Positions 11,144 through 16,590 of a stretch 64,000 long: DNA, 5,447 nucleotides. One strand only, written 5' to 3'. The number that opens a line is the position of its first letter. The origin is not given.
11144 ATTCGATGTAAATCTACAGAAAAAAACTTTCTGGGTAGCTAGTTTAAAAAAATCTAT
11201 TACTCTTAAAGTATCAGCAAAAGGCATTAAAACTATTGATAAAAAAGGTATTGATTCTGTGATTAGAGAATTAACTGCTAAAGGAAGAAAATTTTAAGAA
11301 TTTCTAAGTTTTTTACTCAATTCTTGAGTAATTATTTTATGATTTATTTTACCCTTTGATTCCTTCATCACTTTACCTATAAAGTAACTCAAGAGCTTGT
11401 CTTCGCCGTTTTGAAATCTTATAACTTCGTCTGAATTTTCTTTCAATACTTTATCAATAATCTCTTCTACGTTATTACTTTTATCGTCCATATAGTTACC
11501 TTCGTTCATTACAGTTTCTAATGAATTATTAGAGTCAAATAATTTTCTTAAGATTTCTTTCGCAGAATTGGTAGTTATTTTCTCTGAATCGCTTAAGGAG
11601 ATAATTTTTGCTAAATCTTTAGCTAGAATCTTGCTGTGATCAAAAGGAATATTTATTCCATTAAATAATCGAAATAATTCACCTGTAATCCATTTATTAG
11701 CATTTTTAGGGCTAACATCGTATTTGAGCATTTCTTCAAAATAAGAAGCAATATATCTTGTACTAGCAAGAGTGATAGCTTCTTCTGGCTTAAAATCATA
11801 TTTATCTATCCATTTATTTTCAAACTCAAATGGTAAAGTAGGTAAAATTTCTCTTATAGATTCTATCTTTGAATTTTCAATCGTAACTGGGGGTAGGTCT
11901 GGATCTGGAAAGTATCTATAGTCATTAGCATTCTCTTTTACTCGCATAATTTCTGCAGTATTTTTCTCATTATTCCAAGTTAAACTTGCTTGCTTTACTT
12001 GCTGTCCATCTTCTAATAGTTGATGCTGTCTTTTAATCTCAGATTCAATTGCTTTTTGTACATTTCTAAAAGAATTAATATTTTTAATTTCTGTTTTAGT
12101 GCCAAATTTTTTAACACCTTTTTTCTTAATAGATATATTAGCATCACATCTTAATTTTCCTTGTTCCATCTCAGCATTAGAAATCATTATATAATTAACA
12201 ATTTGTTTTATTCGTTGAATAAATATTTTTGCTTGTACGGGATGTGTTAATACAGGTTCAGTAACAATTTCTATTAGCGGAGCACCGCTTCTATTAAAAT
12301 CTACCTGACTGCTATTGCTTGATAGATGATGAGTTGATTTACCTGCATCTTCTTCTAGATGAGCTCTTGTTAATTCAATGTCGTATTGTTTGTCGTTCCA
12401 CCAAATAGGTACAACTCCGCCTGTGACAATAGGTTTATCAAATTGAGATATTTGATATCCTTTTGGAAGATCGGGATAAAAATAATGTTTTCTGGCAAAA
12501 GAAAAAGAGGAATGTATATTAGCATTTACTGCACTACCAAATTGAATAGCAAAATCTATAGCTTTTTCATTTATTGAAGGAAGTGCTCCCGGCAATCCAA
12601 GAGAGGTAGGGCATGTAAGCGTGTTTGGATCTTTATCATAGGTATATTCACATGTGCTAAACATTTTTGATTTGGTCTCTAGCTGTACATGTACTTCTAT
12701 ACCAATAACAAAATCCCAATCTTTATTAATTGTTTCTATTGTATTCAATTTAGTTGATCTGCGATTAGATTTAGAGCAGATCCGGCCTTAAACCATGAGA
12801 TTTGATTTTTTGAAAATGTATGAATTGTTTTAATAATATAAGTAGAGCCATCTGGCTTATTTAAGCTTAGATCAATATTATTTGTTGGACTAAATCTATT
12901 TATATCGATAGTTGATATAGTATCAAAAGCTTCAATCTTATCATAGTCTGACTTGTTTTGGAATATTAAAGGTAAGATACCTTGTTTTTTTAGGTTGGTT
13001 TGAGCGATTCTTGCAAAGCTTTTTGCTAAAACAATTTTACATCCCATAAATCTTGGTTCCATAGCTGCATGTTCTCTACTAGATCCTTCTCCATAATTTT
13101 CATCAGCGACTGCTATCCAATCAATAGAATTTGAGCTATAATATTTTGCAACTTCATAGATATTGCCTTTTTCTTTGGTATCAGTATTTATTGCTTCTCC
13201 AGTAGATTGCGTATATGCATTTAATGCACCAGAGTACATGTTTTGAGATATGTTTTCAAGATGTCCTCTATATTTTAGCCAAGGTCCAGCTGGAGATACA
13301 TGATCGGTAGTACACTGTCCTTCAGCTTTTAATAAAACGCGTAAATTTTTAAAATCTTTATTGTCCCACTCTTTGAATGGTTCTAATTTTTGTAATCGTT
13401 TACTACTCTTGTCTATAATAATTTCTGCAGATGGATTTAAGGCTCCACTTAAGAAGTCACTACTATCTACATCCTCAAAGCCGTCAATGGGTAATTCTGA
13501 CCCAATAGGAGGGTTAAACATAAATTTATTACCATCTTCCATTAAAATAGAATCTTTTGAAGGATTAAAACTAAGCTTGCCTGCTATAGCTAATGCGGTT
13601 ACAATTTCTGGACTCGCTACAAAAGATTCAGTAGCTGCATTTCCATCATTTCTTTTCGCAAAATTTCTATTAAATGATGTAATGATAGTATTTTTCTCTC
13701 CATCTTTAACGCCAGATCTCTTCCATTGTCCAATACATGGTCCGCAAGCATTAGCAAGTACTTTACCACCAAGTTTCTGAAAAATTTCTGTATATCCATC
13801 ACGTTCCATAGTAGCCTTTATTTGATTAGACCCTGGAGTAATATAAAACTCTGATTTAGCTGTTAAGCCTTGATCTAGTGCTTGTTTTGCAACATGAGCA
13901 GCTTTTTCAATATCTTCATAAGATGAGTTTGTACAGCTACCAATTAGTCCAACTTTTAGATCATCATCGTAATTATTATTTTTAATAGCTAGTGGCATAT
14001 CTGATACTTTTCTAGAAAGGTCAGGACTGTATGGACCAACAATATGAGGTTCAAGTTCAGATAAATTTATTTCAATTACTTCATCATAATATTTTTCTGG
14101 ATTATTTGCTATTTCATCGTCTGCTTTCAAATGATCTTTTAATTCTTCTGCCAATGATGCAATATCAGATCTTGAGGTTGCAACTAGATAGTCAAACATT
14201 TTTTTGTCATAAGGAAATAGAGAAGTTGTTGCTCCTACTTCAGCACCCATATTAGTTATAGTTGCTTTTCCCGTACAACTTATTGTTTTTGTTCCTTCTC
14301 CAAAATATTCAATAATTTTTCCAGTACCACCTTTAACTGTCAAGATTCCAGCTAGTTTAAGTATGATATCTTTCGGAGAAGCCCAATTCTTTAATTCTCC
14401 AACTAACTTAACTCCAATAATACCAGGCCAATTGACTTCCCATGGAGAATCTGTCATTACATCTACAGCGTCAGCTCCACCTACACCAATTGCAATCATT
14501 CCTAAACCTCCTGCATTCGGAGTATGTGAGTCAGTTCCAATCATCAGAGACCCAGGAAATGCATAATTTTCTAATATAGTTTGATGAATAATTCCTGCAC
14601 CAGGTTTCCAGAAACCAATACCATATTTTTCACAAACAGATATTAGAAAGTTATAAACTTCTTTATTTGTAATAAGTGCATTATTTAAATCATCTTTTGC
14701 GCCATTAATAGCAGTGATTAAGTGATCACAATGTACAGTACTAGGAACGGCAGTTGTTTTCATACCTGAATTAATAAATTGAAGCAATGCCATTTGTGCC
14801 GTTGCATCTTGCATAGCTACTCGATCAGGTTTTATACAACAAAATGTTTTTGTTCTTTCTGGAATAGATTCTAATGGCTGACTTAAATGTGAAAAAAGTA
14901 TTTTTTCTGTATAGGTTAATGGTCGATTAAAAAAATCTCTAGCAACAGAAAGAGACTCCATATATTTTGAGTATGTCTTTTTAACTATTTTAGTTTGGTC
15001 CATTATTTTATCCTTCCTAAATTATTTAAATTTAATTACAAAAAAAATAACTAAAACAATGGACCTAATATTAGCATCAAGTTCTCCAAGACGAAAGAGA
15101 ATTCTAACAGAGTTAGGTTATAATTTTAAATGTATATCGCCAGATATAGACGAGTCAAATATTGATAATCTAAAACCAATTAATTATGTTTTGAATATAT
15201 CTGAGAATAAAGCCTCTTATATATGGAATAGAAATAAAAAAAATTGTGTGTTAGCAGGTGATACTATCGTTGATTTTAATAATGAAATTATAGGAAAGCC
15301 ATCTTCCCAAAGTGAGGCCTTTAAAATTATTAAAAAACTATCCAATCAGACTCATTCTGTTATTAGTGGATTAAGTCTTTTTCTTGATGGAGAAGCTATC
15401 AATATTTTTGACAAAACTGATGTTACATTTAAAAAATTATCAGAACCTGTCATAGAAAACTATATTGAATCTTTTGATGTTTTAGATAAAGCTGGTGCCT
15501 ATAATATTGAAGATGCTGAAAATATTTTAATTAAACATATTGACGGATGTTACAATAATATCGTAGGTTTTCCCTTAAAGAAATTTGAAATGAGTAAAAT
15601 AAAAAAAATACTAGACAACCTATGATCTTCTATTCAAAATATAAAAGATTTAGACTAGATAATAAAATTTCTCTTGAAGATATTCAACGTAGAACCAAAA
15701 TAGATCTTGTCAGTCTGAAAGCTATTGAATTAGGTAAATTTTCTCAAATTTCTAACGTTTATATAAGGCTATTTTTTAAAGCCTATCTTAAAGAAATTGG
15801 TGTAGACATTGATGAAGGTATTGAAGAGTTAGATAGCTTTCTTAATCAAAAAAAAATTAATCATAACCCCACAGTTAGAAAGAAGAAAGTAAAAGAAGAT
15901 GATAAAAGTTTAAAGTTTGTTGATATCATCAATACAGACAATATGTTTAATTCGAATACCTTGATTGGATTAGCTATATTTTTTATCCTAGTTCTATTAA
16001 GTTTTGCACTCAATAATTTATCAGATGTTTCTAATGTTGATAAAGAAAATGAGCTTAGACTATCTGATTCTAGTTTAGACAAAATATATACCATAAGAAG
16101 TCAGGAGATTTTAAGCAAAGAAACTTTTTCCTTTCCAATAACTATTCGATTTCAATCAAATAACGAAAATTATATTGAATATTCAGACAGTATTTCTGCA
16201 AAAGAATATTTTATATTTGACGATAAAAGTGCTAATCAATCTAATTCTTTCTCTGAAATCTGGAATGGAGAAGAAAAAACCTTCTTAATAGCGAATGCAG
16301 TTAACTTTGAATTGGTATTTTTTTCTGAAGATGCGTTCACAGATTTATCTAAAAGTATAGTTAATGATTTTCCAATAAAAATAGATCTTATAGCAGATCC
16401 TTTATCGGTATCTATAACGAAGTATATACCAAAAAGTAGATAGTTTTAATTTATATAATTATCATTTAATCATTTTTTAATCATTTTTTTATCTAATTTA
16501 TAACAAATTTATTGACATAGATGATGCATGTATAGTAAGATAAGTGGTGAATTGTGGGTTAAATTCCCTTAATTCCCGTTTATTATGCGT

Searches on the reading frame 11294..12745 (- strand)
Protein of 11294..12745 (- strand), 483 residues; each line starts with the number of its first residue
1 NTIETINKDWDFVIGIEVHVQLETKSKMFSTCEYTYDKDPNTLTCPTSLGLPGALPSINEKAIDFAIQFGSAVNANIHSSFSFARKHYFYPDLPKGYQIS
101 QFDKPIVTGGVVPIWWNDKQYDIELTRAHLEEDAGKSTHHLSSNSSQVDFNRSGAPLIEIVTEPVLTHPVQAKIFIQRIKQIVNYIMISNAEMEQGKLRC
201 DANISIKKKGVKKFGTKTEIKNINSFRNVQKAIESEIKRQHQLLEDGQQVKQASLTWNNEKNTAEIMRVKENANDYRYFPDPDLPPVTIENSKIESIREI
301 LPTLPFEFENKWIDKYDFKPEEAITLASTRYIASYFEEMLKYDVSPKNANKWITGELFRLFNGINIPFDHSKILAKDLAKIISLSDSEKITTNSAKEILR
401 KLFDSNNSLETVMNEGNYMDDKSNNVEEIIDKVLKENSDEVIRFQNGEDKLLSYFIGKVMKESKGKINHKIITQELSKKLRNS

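Call 34: search_protein_families(library=pfam, proteins=[window:11294-12745:-], max_evalue=0.00001)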
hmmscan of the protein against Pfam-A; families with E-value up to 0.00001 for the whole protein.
window:11294-12745:- (483 aa): 2 families
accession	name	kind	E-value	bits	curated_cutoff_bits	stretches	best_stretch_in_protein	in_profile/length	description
PF02934.20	GatB_N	-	8.6e-112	373.3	23.4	1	13-294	2-276/277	GatB/GatE catalytic domain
PF02637.23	GatB_Yqey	-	3.1e-30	105.4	27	1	335-480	2-148/148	GatB domain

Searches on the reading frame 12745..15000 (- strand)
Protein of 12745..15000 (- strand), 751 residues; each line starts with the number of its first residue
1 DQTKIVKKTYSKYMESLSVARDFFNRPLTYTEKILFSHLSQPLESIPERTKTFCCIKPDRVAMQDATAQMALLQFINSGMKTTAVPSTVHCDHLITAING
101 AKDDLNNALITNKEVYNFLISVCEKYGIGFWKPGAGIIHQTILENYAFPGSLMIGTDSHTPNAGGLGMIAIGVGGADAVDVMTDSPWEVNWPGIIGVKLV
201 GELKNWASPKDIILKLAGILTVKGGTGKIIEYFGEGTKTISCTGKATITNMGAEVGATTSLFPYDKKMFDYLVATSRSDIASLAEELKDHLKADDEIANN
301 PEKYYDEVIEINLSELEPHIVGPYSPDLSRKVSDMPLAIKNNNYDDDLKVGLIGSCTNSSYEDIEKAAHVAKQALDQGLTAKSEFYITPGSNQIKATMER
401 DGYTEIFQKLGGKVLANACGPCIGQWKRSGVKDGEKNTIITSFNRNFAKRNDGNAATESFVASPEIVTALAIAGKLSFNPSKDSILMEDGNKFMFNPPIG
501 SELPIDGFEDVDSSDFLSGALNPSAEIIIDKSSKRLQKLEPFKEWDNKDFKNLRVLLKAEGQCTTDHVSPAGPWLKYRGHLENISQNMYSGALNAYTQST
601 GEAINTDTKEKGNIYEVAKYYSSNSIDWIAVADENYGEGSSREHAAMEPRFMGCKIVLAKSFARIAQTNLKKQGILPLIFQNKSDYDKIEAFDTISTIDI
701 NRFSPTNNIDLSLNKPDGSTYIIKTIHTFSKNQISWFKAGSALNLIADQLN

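Call 34: search_protein_families(library=pfam, proteins=[window:12745-15000:-], max_evalue=0.00001)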
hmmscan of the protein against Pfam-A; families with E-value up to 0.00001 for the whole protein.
window:12745-15000:- (751 aa): 2 families
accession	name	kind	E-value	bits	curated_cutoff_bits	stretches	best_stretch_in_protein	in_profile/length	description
PF00330.25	Aconitase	-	4.3e-141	471.5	28.7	1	32-474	1-463/463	Aconitase family (aconitate hydratase)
PF00694.25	Aconitase_C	-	3.6e-38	131.3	22.8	1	555-682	3-130/131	Aconitase C-terminal domain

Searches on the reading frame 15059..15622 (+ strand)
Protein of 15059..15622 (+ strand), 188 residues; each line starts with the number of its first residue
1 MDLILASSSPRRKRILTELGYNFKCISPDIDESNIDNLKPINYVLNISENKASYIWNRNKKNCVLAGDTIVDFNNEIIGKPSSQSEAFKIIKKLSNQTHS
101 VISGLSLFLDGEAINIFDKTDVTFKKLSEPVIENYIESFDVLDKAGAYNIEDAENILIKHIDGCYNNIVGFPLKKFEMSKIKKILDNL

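Call 34: search_protein_families(library=pfam, proteins=[window:15059-15622:+], max_evalue=0.00001)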
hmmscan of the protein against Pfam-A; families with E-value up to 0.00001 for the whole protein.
window:15059-15622:+ (188 aa): 1 family
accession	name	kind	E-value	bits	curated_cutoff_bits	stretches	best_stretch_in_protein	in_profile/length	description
PF02545.19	Maf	-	9.9e-50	169.2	27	1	3-176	2-180/187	Maf-like protein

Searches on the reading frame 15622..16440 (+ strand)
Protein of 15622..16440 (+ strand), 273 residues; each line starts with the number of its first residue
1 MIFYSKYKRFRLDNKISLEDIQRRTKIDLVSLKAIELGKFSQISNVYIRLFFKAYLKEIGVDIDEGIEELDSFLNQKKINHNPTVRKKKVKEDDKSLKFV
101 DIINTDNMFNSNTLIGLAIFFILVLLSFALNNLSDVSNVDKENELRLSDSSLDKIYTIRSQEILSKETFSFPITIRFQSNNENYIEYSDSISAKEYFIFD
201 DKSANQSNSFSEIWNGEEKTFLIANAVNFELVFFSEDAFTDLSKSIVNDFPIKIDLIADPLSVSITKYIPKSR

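Call 34: search_protein_families(library=pfam, proteins=[window:15622-16440:+], max_evalue=0.00001)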
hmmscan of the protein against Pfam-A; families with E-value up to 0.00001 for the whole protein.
window:15622-16440:+ (273 aa): 2 families
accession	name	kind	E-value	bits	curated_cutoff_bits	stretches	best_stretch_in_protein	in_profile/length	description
PF13413.12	HTH_25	-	1.3e-08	35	24.6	1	10-64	5-60/62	Helix-turn-helix domain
PF12844.13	HTH_19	-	8.6e-06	26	30.2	0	11-67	8-59/64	Helix-turn-helix domain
